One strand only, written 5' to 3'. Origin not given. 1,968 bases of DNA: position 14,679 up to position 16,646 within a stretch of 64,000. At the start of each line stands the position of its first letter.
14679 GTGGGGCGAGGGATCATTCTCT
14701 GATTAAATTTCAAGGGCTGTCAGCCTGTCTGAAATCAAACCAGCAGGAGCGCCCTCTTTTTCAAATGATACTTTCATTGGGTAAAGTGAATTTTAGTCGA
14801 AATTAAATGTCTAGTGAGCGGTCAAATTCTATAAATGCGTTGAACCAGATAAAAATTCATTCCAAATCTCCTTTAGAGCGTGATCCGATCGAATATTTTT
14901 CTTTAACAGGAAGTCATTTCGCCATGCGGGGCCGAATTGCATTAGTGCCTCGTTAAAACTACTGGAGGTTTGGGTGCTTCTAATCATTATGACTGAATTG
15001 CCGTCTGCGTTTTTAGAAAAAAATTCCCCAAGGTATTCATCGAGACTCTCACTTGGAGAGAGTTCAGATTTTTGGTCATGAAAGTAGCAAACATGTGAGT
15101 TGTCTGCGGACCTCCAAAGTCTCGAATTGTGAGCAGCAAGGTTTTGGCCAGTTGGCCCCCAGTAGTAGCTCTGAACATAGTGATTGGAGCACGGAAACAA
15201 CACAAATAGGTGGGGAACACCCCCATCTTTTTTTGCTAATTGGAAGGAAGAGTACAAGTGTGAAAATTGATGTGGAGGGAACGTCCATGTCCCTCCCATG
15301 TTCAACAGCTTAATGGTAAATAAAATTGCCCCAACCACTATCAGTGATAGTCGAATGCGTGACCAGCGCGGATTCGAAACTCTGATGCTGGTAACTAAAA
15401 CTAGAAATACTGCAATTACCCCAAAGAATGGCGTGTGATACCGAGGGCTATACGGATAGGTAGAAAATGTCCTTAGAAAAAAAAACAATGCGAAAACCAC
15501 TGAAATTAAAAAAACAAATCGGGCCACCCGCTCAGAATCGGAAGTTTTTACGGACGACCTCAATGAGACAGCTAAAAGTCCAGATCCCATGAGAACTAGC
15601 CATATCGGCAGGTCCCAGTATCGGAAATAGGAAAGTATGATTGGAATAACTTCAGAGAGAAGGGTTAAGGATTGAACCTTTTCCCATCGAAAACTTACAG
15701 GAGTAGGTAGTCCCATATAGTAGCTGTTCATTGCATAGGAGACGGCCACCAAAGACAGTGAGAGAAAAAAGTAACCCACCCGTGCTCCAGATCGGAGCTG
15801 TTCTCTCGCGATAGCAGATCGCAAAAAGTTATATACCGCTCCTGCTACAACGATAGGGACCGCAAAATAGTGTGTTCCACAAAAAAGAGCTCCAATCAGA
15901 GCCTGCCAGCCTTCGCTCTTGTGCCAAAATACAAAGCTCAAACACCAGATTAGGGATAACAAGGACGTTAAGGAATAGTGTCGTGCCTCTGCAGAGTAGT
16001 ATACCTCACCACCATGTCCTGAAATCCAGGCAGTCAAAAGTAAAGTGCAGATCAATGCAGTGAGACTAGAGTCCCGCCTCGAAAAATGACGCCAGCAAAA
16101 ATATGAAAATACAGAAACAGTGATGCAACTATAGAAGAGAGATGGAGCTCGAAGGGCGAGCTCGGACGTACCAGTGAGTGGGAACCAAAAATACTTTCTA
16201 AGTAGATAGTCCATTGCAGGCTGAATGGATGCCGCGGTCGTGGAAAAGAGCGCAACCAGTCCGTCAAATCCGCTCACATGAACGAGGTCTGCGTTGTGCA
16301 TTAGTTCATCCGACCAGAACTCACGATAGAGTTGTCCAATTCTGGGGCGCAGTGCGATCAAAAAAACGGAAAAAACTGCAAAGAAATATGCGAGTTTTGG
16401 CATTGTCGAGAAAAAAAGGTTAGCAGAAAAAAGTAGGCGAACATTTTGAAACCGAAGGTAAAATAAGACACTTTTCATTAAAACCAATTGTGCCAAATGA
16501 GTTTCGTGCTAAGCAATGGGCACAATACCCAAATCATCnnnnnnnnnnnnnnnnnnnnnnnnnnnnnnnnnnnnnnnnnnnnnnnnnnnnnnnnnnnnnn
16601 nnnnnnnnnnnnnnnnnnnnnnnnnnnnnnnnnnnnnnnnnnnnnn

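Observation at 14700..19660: Low-GC (~43-45%) island encoding two GT-C-like polytopic membrane proteins and a TM-anchored SGNH/TPR hydrolase; it rewrites the 3' end of a polyprenyl synthase gene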

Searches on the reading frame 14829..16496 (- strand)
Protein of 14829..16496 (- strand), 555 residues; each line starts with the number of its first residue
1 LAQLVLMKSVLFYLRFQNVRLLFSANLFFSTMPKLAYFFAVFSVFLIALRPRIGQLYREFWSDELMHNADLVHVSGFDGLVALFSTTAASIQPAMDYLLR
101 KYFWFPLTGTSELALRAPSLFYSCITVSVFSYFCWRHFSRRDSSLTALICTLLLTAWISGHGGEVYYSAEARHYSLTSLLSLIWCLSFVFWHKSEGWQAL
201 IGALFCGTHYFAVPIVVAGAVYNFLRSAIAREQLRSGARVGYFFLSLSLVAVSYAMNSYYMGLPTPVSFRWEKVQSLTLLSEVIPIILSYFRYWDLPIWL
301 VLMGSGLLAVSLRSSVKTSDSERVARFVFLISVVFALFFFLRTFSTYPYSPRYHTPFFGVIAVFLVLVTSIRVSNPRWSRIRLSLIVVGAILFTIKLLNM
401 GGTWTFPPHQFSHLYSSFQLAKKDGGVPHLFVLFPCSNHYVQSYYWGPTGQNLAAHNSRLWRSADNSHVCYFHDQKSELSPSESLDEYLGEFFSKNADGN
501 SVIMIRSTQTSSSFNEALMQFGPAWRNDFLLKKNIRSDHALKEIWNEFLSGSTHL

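Call 5: search_protein_families(library=pfam, proteins=[window:14829-16496:-], max_evalue=0.1)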
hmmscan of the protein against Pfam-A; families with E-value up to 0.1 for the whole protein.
window:14829-16496:- (555 aa): 0 families

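Call 7: search_protein_families(library=ncbifam, proteins=[window:14829-16496:-], max_evalue=1)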
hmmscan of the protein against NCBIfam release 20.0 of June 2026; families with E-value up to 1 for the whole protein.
window:14829-16496:- (555 aa): 1 family
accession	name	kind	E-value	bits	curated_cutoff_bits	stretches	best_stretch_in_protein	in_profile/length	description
NF047369.1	antitoxin_TsaA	equivalog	0.016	15.6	100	1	277-341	13-78/84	type II toxin-antitoxin system antitoxin TsaA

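Call 8: search_protein_families(library=pfam, proteins=[window:14829-16496:-], max_evalue=10)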
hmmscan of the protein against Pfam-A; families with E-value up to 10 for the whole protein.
window:14829-16496:- (555 aa): 0 families
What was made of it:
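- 14829..16496 (-): Gene A: a polytopic membrane protein, 555 aa from the TTG start. The likelier start is the ATG at 16478 (549 aa, as called in the public assemblies) or the ATG at 16403. It is a divergent PMT_2/ArnT-like GT-C glycosyltransferase. No Pfam or NCBIfam hit (calls 5, 7, 8).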

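Call 22: find_homologous_proteins(query=window:14829-16496:-)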
Query window:14829-16496:- (555 aa): 2 proteins with E <= 0.001 among 8000 candidates.
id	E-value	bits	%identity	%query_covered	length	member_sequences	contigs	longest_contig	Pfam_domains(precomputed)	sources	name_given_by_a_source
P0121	0.0e+0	1244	100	99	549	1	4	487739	-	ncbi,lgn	-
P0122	5.9e-39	152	28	92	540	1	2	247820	-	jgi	jgi:hypothetical protein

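Call 24: find_encoding_contigs(protein=P0122, flank=10000, max_places=4)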
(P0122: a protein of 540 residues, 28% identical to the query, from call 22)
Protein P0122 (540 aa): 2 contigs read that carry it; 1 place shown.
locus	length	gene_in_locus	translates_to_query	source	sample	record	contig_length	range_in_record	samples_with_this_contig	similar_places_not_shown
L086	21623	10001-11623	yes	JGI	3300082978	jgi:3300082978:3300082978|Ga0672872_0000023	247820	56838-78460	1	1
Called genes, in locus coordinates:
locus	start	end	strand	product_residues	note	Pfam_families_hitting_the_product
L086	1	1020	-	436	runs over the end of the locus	-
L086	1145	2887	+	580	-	PF09852:DUF2079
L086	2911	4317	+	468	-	-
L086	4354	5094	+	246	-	PF00535:Glycos_transf_2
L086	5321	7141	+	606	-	PF13191:AAA_16 (faint), PF13177:DNA_pol3_delta2, PF13401:AAA_22 (weak), PF00004:AAA, PF07728:AAA_5 (faint), PF22608:DNAX_ATPase_lid, PF12169:DNA_pol3_gamma3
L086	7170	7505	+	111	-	PF02575:YbaB_DNA_bd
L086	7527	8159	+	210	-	PF21176:RecR_HhH, PF02132:RecR_ZnF, PF01751:Toprim, PF13662:Toprim_4, PF21175:RecR_C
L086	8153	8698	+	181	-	-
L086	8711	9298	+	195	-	PF00025:Arf (weak)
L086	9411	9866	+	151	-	PF21157:DksA_N (weak), PF01258:zf-dskA_traR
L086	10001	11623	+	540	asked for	-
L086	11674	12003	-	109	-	-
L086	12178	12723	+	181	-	PF14235:DUF4337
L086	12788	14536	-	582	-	PF00091:Tubulin, PF12327:FtsZ_C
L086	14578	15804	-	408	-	PF11104:PilM_2 (faint), PF14450:FtsA, PF02491:SHS2_FTSA, PF06723:MreB_Mbl, PF06277:EutA, PF14450:FtsA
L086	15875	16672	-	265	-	PF08478:POTRA_1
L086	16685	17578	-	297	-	PF01565:FAD_binding_4, PF02873:MurB_C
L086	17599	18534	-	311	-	-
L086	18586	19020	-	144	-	-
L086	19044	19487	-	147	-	-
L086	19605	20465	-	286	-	PF13442:Cytochrome_CBB3, PF00034:Cytochrom_C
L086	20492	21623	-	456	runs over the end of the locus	PF01225:Mur_ligase, PF08245:Mur_ligase_M, PF02875:Mur_ligase_C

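Call 37: predict_structure(alignment_id=A1)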
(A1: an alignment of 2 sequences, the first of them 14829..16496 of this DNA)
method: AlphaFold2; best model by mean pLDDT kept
length: 555 residues; sequences in the alignment: 2
mean_pLDDT: 37.9   pTM: 0.25
mean pLDDT of the five models: 37.9, 37.5, 36.7, 35.5, 35.4
residues with pLDDT >= 90: 0; 70-90: 0; 50-70: 26; < 50: 529
segments of 3 or more residues with pLDDT < 50: 1-376, 378-381, 383-492, 494-521, 546-555
pLDDT, mean of each block of 10 residues (from residue 1): 32 37 35 37 35 30 33 31 34 40 36 37 43 41 40 40 32 38 42 40 38 38 41 37 38 35 33 34 35 38 40 39 44 44 33 39 45 44 48 43 31 35 37 33 30 26 28 28 43 44 40 38 52 54 49 30
secondary structure, 60 per line:
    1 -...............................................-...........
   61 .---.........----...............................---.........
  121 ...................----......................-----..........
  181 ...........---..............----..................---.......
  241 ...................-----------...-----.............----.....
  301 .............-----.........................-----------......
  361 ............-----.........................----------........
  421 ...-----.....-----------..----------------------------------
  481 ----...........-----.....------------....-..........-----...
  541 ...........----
elements in order: H2-48 H50-61 H65-73 H78-108 H112-139 H144-165 H171-191 H195-208 H213-230 H234-259 H279-291 H296-313 H319-343 H355-372 H378-402 H413-423 E429-433 H485-495 E501-505 E518-521 H523-532 H538-551

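Call 39: search_protein_families(library=pfam, alignment_id=A1, max_evalue=1)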
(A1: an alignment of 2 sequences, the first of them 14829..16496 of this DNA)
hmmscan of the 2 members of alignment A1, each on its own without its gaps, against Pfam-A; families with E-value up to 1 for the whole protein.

A. member 1, window:14829-16496:- (555 aa): 0 families

B. families by the number of members that match (of 2 scanned): 0 families

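Call 41: search_solved_structures(query=A1, max_evalue=10)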
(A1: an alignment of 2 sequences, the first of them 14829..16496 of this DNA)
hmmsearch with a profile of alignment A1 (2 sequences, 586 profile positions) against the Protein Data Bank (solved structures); distinct sequences matched with E-value up to 10: 1.
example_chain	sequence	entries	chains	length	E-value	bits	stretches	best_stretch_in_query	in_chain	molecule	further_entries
5da9_C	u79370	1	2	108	1.8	10.6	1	490-557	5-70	Putative double-strand break protein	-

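Call 55: search_protein_families(library=pfam, proteins=[L086:2911-4317:+, L086:1145-2887:+], max_evalue=0.1)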
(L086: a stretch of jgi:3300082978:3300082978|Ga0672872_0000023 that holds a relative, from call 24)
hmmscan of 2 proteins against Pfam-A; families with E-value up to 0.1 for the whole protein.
L086:2911-4317:+ (468 aa): 0 families

L086:1145-2887:+ (580 aa): 1 family
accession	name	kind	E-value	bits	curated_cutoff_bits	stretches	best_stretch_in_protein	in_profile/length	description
PF09852.15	DUF2079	-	6.5e-51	174.3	28.2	1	125-531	1-423/459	Predicted membrane protein (DUF2079)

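Call 69: search_solved_structures(query=A4, max_evalue=10)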
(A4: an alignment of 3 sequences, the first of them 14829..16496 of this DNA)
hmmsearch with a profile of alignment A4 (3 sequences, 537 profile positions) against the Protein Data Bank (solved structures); distinct sequences matched with E-value up to 10: 0.

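Call 77: find_related_loci(query=A4, collection=metagenome_contigs, flank=8000)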
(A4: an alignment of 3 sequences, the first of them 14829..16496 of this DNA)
Query A4 (555 aa) in metagenome_contigs; peptide patterns used: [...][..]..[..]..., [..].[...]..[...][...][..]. (x = any residue, [..] = any of these).
496 stretches matched a pattern; 2 encode a relative of the query (tblastn E <= 1e-3); 2 distinct loci.
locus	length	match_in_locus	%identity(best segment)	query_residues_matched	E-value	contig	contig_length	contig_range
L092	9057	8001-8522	38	52-225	9e-30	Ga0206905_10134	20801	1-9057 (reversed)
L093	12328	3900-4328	28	41-189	3e-7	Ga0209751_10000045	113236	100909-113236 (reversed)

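Call 79: search_protein_families(library=pfam, proteins=[L093:3873-5354:+, L093:524-1903:+, L093:9690-11060:+, L093:3000-3863:+], max_evalue=0.1)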
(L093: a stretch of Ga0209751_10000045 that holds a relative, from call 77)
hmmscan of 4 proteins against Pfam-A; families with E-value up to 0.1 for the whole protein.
L093:3873-5354:+ (493 aa): 3 families
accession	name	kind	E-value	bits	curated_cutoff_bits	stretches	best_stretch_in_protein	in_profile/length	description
PF13231.12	PMT_2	-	2e-10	41.6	26.1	1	57-221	1-152/160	Dolichyl-phosphate-mannose-protein mannosyltransferase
PF02366.24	PMT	-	1.1e-05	25.6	22.7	1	70-227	74-232/245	Dolichyl-phosphate-mannose-protein mannosyltransferase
PF11028.14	TMEM260-like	-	0.00076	19.7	24.2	1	60-202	21-177/179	Protein O-mannosyl-transferase TMEM260-like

L093:524-1903:+ (459 aa): 1 family
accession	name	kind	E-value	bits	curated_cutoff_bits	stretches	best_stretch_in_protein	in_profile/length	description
PF13231.12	PMT_2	-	0.00011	23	26.1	1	53-168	4-127/160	Dolichyl-phosphate-mannose-protein mannosyltransferase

L093:9690-11060:+ (456 aa): 1 family
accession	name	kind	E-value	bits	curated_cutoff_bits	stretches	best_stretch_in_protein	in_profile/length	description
PF04932.20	Wzy_C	-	3.3e-11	43.6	31.7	1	220-381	4-148/149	O-Antigen ligase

L093:3000-3863:+ (287 aa): 4 families
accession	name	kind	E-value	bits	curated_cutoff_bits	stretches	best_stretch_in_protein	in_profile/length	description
PF00535.33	Glycos_transf_2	-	1.3e-36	126.5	23.3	1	4-127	1-125/168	Glycosyl transferase family 2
PF13641.12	Glyco_tranf_2_3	-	1.8e-15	58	27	1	3-131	3-135/230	Glycosyltransferase like family 2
PF10111.15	Glyco_tranf_2_2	-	5.3e-15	56.1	27.3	1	4-102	1-103/276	Glycosyltransferase like family 2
PF13704.12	Glyco_tranf_2_4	-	0.0072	17.2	27.5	1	11-90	2-81/98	Glycosyl transferase family 2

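Call 99: search_protein_families(library=ncbifam, proteins=[P0122, L086:2911-4317:+, L093:3873-5354:+], max_evalue=0.1)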
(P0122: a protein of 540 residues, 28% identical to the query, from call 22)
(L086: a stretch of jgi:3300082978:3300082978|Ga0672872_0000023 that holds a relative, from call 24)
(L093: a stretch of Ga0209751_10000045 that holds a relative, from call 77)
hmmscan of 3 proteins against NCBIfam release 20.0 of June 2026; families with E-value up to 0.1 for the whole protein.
P0122 (540 aa): 1 family
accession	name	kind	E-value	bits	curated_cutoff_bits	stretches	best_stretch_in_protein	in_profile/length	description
NF041647.1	ABC_perm_CPBP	equivalog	0.0085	14.9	435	1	96-263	362-526/636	ABC transporter permease subunit/CPBP intramembrane protease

L086:2911-4317:+ (468 aa): 1 family
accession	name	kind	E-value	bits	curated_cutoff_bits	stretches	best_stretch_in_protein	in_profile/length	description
NF047440.1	LA3751_2_3_fam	subfamily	9.4e-07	28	200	1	300-411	270-380/460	LA_3751/LA_3752 family putative glycosyltransferase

L093:3873-5354:+ (493 aa): 1 family
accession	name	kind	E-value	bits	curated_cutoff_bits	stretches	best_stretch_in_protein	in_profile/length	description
TIGR03663.1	TIGR03663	subfamily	1.8e-09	37.1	126.25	1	9-194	3-180/435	flippase activity-associated protein Agl23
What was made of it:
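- The best NCBIfam matches of that GT2, all below their cut-offs, are polyprenyl-phosphate sugar synthases (call 99).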

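Call 107: search_protein_families(library=padloc, proteins=[window:14829-16496:-], max_evalue=0.01)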
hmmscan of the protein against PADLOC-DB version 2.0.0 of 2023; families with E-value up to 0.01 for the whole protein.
window:14829-16496:- (555 aa): 0 families

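Call 109: find_related_loci(query=A4, collection=viral_contigs, flank=6000)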
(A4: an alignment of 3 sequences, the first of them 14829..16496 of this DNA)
Query A4 (555 aa) in viral_contigs; peptide patterns used: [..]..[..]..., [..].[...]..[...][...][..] (x = any residue, [..] = any of these).
202 stretches matched a pattern, but none encodes a relative of the query by tblastn (E <= 1e-3).
